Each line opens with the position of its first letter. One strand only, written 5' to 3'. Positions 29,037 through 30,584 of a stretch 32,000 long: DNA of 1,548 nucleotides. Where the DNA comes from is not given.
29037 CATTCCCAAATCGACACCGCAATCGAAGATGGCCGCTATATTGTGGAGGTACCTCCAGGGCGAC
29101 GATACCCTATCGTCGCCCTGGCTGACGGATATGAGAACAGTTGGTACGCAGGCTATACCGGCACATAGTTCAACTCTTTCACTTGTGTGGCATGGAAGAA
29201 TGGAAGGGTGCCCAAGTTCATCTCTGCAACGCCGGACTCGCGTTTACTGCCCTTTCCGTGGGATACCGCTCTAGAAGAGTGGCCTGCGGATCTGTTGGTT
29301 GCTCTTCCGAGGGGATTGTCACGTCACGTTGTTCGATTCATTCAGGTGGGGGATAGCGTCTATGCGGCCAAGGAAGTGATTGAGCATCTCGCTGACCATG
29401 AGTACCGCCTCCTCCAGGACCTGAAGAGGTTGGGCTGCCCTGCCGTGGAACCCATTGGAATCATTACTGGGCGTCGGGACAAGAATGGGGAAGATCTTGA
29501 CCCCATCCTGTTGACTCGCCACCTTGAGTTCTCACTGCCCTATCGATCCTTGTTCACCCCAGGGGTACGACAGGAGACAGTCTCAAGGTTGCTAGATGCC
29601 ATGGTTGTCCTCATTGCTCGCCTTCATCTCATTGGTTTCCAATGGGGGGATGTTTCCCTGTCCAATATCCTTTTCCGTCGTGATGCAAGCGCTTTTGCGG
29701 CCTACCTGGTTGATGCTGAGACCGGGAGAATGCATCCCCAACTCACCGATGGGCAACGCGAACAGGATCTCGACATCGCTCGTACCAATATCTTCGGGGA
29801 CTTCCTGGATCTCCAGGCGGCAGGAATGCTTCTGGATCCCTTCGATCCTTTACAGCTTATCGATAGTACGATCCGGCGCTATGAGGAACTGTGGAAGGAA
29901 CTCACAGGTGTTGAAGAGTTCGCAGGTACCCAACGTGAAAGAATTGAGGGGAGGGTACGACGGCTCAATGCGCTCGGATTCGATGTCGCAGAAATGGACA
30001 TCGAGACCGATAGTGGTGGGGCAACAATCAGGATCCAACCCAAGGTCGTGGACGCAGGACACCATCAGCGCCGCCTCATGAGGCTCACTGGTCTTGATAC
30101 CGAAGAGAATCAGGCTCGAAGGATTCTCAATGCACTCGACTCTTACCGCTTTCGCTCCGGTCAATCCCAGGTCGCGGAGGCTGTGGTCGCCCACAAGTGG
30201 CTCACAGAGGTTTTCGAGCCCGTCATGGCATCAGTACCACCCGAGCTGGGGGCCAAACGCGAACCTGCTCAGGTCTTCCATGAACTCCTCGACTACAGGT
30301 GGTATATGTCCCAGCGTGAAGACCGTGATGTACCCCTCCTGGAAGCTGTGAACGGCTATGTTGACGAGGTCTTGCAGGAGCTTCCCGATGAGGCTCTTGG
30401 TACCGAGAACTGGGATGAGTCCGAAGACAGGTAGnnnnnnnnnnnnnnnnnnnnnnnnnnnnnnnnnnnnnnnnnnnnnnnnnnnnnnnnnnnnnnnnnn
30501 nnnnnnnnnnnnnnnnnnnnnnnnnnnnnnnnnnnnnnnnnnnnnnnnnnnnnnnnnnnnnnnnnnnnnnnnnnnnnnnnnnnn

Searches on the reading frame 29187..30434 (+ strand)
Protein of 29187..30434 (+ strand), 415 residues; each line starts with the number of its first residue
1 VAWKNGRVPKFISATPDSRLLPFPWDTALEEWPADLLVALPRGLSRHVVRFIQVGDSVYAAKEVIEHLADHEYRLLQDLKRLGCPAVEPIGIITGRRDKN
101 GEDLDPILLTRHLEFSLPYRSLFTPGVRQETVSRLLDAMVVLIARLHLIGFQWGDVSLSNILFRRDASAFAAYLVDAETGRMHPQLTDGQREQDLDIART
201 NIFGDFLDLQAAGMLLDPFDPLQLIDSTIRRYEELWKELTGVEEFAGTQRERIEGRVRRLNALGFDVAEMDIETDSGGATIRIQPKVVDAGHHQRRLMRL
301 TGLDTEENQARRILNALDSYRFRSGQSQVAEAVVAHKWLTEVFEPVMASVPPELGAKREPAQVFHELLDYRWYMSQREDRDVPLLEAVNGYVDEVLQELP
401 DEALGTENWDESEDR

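Call 11: search_protein_families(library=pfam, proteins=[window:29187-30434:+], max_evalue=0.0001)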
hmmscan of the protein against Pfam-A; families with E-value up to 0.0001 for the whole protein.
window:29187-30434:+ (415 aa): 2 families
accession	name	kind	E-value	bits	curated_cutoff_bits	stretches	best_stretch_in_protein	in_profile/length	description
PF13224.11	DUF4032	-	7.3e-68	228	23.8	1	234-396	1-163/163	Domain of unknown function (DUF4032)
PF06293.20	Kdo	-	4.1e-08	33.3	21.3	1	67-196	56-184/207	Lipopolysaccharide kinase (Kdo/WaaP) family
